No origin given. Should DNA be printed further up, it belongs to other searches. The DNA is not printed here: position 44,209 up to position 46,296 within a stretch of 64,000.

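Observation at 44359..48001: Tandem RNase J paralogs, the first one catalytically degenerate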

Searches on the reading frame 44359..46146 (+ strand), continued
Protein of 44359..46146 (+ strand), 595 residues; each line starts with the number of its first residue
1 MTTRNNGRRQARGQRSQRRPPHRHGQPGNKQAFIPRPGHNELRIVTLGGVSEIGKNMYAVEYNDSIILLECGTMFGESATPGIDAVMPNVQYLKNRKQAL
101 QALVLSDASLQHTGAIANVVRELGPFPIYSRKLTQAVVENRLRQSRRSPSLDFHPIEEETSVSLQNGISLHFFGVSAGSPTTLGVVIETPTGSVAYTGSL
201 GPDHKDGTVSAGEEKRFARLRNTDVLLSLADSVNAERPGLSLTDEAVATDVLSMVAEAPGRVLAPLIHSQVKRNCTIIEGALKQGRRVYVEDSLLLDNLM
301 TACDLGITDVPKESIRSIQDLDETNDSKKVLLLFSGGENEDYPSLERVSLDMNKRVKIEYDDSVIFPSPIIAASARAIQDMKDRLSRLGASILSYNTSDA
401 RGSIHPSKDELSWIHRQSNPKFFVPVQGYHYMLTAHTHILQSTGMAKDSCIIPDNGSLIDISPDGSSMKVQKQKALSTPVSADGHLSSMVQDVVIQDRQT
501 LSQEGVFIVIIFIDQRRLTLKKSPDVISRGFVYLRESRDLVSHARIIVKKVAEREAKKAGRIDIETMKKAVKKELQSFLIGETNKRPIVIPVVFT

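Call 22: find_encoding_contigs(protein=P0017, flank=5000, max_places=1)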
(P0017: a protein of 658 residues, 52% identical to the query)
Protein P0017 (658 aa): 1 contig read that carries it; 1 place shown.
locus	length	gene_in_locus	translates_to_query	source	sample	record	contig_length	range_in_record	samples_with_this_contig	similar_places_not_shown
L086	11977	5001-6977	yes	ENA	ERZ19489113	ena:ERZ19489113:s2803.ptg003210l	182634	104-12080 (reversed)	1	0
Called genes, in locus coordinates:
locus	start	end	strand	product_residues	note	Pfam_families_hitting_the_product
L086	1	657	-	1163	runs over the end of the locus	-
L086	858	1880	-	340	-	-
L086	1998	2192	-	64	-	PF01816:LRV (faint)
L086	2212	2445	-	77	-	PF01816:LRV (faint), PF25591:LRV_2 (weak)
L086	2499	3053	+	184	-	PF03840:SecG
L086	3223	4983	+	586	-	PF00496:SBP_bac_5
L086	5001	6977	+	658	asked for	PF22505:RNase_J_b_CASP, PF17770:RNase_J_C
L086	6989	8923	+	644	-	PF00753:Lactamase_B, PF12706:Lactamase_B_2, PF22505:RNase_J_b_CASP, PF17770:RNase_J_C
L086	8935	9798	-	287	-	PF00730:HhH-GPD, PF00633:HHH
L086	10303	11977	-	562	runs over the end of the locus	PF13406:SLT_2 (weak), PF01471:PG_binding_1 (weak)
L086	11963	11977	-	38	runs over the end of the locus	?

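Call 23: find_encoding_contigs(protein=P0022, flank=5000, max_places=1)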
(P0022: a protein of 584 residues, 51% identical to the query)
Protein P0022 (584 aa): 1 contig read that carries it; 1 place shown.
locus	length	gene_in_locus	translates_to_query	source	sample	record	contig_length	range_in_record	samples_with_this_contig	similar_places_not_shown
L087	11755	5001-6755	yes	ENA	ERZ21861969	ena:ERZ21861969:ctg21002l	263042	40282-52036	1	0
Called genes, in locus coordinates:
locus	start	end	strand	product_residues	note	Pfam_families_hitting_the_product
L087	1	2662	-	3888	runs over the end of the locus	PF02494:HYR (faint), PF09136:Glucodextran_B (faint), PF27332:TP_0781 (faint), PF03736:EPTP (faint), PF15418:DUF4625 (faint), PF13629:T2SS-T3SS_pil_N (faint), PF14343:PrcB_C (faint)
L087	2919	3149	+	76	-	PF03840:SecG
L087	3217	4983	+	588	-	PF00496:SBP_bac_5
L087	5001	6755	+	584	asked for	PF22505:RNase_J_b_CASP, PF17770:RNase_J_C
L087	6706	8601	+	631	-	PF00753:Lactamase_B, PF12706:Lactamase_B_2, PF22505:RNase_J_b_CASP, PF17770:RNase_J_C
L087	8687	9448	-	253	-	PF00730:HhH-GPD, PF00633:HHH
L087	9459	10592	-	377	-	PF11104:PilM_2, PF06723:MreB_Mbl (faint), PF14450:FtsA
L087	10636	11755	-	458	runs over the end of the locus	-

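Call 47: find_homologous_proteins(query=L053:4118-5833:+)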
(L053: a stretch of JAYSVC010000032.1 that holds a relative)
Query L053:4118-5833:+ (572 aa): 687 proteins with E <= 0.001 among 8000 candidates; the best 120 are listed.
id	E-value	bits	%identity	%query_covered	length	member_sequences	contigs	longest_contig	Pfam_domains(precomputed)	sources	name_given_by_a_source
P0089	0.0e+0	1196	94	100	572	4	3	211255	PF17770.8,PF22505.2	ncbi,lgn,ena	-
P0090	0.0e+0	1128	88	100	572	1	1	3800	PF17770.8,PF12706.14,PF22505.2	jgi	jgi:ribonuclease J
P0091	0.0e+0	1054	82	100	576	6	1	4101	PF17770.8,PF22505.2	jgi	jgi:ribonuclease J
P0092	0.0e+0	1051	81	100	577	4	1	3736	PF17770.8,PF22505.2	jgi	jgi:ribonuclease J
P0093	2.8e-235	800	81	77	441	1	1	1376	PF17770.8,PF22505.2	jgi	jgi:ribonuclease J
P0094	2.3e-227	774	62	99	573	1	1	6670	PF17770.8,PF22505.2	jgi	jgi:ribonuclease J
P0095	8.0e-226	769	61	100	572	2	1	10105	PF17770.8,PF22505.2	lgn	-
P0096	2.1e-216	738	58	97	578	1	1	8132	PF17770.8,PF22505.2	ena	-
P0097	7.7e-216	736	59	99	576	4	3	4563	PF17770.8,PF22505.2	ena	-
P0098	3.0e-213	727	59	98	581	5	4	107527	PF17770.8,PF22505.2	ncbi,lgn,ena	-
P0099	5.2e-212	723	57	99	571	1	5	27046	PF17770.8,PF22505.2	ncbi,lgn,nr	ncbi:MAG: ribonuclease [Patescibacteria group bacterium]|nr:ribonuclease [Patescibacteria group bact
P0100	3.9e-210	717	55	99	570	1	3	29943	PF17770.8,PF22505.2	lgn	-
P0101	2.3e-201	688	57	96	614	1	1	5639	PF17770.8,PF22505.2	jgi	jgi:ribonuclease J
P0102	2.1e-190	652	58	91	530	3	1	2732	PF17770.8,PF22505.2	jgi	jgi:ribonuclease J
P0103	6.1e-170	584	51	95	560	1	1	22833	PF17770.8,PF22505.2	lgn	-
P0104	1.8e-163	563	47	97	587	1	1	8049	PF17770.8,PF22505.2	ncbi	-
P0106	6.5e-149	515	47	96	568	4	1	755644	PF17770.8,PF22505.2,PF00753.34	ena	-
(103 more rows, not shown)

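Call 50: search_protein_representatives(alignment_id=A2)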
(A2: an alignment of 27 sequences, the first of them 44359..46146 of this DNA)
Query: 27 sequences, 594 profile positions. Proteins with E-value up to 0.001 (for the whole library): 11709; up to 1e-10: 6306; up to 1e-30: 1780. The best 150 are listed.
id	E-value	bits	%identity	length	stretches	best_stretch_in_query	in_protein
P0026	4.9e-272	920.0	-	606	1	4-594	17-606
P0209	1.2e-213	727.1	-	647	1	17-594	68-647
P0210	5.1e-163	560.0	-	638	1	18-593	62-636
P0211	2.1e-158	544.7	-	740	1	8-592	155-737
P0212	2.7e-153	527.9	-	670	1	20-592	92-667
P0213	3.7e-138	477.8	-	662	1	8-592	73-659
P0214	5.5e-136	470.7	-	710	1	16-592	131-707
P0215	1.8e-135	469.0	-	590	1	17-594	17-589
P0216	1.2e-134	466.2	-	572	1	23-594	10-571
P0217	7.8e-132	457.0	-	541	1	59-592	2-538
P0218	1.3e-131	456.2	-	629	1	11-593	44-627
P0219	1.6e-130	452.7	-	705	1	29-593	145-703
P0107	1.8e-124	432.7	-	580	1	9-593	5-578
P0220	8.2e-124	430.5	-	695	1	34-593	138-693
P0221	4.0e-117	408.4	-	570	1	18-592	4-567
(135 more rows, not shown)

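Call 52: predict_structure(alignment_id=A2)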
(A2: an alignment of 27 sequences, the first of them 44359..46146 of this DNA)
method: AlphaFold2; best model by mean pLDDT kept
length: 595 residues; sequences in the alignment: 27
mean_pLDDT: 76.7   pTM: 0.70
mean pLDDT of the five models: 76.7, 76.6, 73.3, 73.1, 72.6
residues with pLDDT >= 90: 178; 70-90: 252; 50-70: 85; < 50: 80
segments of 3 or more residues with pLDDT < 50: 1-29, 50-54, 73-81, 232-240, 400-404, 481-485, 487-501, 534-536
pLDDT, mean of each block of 10 residues (from residue 1): 28 31 37 80 78 64 91 44 59 87 80 62 87 88 72 92 94 87 91 87 73 88 89 46 76 93 88 91 95 92 91 92 83 82 88 88 82 73 92 72 56 83 72 68 78 82 92 73 47 43 69 88 77 56 87 89 88 86 75 86
secondary structure, 60 per line:
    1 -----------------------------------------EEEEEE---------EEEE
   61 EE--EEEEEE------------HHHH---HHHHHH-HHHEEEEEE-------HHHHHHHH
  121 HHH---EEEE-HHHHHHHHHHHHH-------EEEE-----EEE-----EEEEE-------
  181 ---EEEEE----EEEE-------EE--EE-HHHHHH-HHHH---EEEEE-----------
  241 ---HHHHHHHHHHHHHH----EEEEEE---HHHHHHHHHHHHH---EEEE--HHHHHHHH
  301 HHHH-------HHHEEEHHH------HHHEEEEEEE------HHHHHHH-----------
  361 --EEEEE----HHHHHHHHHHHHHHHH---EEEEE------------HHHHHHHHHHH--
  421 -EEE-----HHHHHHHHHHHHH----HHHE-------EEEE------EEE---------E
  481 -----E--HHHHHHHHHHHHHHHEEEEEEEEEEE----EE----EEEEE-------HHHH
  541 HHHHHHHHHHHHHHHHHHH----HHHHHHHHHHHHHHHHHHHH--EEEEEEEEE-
elements in order: E42-47 E57-62 E65-70 H83-86 H90-95 E100-105 H113-123 E127-130 H132-144 E152-155 E161-163 E169-173 E184-188 E193-196 H211-216 H218-221 E225-229 H244-257 E262-267 H271-283 E287-290 H293-304 E315-317 E330-336 H343-349 E363-367 H372-387 E391-395 H408-418 E422-424 H430-442 E458-461 E468-470 H489-503 E504-514 E525-529 H537-559 H564-583 E586-594

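Call 55: fold_search(model_id=the predicted structure, library=pdb)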
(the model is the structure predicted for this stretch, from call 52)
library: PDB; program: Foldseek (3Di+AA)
matches with E <= 10: 1288; with E <= 0.001: 211
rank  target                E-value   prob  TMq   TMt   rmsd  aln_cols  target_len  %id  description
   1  9a5v_A                2.3e-44  1.00  0.63  0.67  11.2       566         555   28  Integrative model of RNJ2-RNJ1 by crosslinking MS and deep learning (released 2024-09-18)
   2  9a5v_B                7.6e-44  1.00  0.62  0.66  11.4       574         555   25  Integrative model of RNJ2-RNJ1 by crosslinking MS and deep learning (released 2024-09-18)
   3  7wnu_A                1.5e-40  1.00  0.64  0.68  10.9       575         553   26  Mycobacterium tuberculosis Rnase J complex with 7nt RNA (released 2023-01-25)
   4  3zq4_D                2.0e-40  1.00  0.62  0.68  11.5       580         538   25  Unusual, dual endo- and exo-nuclease activity in the degradosome explained by crystal structure analysis of RNase J1 (released 2011-09-14)
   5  3zq4_A                3.1e-40  1.00  0.63  0.68  11.3       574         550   26  Unusual, dual endo- and exo-nuclease activity in the degradosome explained by crystal structure analysis of RNase J1 (released 2011-09-14)
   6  3zq4_E                3.7e-40  1.00  0.63  0.68  10.8       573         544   25  Unusual, dual endo- and exo-nuclease activity in the degradosome explained by crystal structure analysis of RNase J1 (released 2011-09-14)
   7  3zq4_C                4.7e-40  1.00  0.62  0.68  11.6       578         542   25  Unusual, dual endo- and exo-nuclease activity in the degradosome explained by crystal structure analysis of RNase J1 (released 2011-09-14)
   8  3bk1                  5.0e-40  1.00  0.62  0.67   9.7       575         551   25  Crystal Structure Analysis of RNase J (released 2008-01-22)
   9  3bk2                  1.8e-39  1.00  0.62  0.67   9.7       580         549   25  Crystal Structure Analysis of the RNase J/UMP complex (released 2008-01-22)
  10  7wnu_B                3.0e-39  1.00  0.64  0.69  11.2       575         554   26  Mycobacterium tuberculosis Rnase J complex with 7nt RNA (released 2023-01-25)
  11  3t3o_A                3.5e-39  1.00  0.63  0.67  10.2       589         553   24  Molecular basis for the recognition and cleavage of RNA (CUGG) by the bifunctional 5'-3' exo/endoribonuclease RNase J (released 2011-10-19)
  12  7pcr                  7.4e-39  1.00  0.63  0.67  10.8       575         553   21  Helicobacter pylori RNase J (released 2022-05-25)
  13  3t3n_A                2.9e-38  1.00  0.63  0.68  10.4       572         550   25  Molecular basis for the recognition and cleavage of RNA (UUCCGU) by the bifunctional 5'-3' exo/endoribonuclease RNase  (released 2011-10-19)
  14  4xwt_A                1.7e-37  1.00  0.63  0.69  10.5       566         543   25  Crystal structure of RNase J complexed with UMP (released 2015-12-16)
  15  4xww_A                1.7e-37  1.00  0.62  0.68  10.5       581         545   24  Crystal structure of RNase J complexed with RNA (released 2015-12-16)
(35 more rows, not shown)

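Call 57: list_cluster_members(proteins=[P0012, P0020, P0031, P0032, P0089, P0098, P0099, P0104])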
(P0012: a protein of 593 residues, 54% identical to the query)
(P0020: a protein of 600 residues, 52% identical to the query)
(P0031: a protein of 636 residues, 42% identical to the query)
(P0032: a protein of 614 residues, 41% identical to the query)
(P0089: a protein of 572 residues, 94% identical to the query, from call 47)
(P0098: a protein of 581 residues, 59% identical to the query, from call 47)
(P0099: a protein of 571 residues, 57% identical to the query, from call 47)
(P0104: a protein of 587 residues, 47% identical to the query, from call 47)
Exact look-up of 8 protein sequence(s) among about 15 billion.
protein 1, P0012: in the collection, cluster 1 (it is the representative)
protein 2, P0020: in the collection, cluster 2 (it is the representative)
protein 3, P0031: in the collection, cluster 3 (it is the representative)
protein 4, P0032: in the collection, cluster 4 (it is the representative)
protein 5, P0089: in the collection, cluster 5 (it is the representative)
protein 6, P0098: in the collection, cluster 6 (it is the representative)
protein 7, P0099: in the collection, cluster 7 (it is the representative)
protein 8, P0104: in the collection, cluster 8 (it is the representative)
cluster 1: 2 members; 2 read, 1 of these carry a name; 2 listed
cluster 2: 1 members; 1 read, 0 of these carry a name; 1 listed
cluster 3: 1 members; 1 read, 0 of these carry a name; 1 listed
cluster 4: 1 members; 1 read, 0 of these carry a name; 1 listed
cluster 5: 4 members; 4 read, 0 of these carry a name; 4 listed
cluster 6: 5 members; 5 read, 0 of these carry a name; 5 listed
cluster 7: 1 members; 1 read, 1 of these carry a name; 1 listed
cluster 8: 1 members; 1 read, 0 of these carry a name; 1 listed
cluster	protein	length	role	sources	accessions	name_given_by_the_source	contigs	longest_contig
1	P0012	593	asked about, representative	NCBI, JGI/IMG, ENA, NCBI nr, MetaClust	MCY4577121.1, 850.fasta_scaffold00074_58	MAG: ribonuclease J [Candidatus Kaiserbacteria bacterium] | ribonuclease J [Candidatus Kaiserbacteria bacterium] | \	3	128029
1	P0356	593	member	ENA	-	-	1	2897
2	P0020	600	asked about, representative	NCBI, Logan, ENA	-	-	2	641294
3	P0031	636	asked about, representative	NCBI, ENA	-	-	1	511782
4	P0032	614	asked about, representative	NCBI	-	-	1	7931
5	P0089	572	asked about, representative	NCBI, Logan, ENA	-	-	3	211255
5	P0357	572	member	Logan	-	-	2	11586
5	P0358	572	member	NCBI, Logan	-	-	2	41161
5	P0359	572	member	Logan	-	-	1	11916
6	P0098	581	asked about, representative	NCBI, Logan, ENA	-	-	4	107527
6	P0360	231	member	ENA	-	-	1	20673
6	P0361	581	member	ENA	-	-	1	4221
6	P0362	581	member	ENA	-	-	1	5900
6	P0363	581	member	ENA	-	-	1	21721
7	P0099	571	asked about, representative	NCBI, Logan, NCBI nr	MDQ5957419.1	MAG: ribonuclease [Patescibacteria group bacterium] | ribonuclease [Patescibacteria group bacterium]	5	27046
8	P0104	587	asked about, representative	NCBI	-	-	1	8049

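Call 61: find_encoding_contigs(protein=P0031, flank=5000, max_places=1)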
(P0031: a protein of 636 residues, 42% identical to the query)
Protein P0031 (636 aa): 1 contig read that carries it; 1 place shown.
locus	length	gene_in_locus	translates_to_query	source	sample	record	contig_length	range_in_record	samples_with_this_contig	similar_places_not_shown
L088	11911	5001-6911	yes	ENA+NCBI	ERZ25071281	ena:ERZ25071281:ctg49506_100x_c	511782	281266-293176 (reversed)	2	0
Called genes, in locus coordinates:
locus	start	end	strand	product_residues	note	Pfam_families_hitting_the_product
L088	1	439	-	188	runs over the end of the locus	PF04011:LemA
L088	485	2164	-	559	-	PF00118:Cpn60_TCP1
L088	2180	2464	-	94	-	PF00166:Cpn10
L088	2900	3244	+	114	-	PF18895:T4SS_pilin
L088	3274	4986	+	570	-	PF00496:SBP_bac_5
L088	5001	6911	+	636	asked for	PF00753:Lactamase_B, PF23023:Anti-Pycsar_Apyc1 (faint), PF12706:Lactamase_B_2, PF22505:RNase_J_b_CASP, PF07521:RMMBL (weak), PF17770:RNase_J_C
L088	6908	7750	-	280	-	PF00730:HhH-GPD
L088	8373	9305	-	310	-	PF18075:FtsX_ECD, PF02687:FtsX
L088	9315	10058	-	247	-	PF00005:ABC_tran, PF02463:SMC_N (faint), PF13304:AAA_21 (faint)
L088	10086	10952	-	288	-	PF03462:PCRF, PF00472:RF-1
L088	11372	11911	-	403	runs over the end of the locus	-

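Call 62: find_encoding_contigs(protein=P0098, flank=5000, max_places=1)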
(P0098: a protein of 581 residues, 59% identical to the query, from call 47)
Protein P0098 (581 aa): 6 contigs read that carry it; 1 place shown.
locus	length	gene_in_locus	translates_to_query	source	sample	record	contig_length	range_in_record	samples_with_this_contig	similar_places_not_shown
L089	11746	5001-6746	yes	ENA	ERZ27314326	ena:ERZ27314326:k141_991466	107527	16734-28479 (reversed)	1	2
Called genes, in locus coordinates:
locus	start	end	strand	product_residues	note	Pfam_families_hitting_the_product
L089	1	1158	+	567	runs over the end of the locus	PF00239:Resolvase, PF07508:Recombinase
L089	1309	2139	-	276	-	PF02272:DHHA1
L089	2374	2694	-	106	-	-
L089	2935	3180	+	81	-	PF03840:SecG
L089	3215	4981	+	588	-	PF00496:SBP_bac_5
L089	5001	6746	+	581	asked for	PF22505:RNase_J_b_CASP, PF17770:RNase_J_C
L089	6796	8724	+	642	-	PF00753:Lactamase_B, PF23023:Anti-Pycsar_Apyc1 (faint), PF12706:Lactamase_B_2, PF22505:RNase_J_b_CASP, PF07521:RMMBL (weak), PF17770:RNase_J_C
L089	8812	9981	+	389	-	PF07690:MFS_1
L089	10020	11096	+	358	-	-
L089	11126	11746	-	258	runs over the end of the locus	-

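Call 63: find_encoding_contigs(protein=P0106, flank=5000, max_places=1)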
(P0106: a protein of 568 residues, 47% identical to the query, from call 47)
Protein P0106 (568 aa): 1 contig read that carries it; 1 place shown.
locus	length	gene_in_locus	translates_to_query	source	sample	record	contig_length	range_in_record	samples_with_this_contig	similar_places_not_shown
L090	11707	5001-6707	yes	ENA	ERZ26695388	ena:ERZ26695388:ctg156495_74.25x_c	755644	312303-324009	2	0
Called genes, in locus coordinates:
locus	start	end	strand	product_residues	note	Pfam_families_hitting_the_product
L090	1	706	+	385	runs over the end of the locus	PF10282:Lactonase (faint)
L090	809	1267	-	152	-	PF00578:AhpC-TSA, PF08534:Redoxin (weak), PF13905:Thioredoxin_8 (faint)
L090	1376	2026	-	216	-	-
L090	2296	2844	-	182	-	-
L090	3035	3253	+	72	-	PF03840:SecG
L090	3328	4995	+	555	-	PF00496:SBP_bac_5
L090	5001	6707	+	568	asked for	PF00753:Lactamase_B (weak), PF22505:RNase_J_b_CASP, PF17770:RNase_J_C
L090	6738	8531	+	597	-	PF00753:Lactamase_B, PF23023:Anti-Pycsar_Apyc1 (weak), PF12706:Lactamase_B_2, PF22505:RNase_J_b_CASP, PF07521:RMMBL (faint), PF17770:RNase_J_C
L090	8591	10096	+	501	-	PF13328:HD_4, PF01966:HD (weak), PF04607:RelA_SpoT, PF02824:TGS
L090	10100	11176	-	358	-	PF02195:ParB_N, PF17762:HTH_ParB, PF23552:ParB_C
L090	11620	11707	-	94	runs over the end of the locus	-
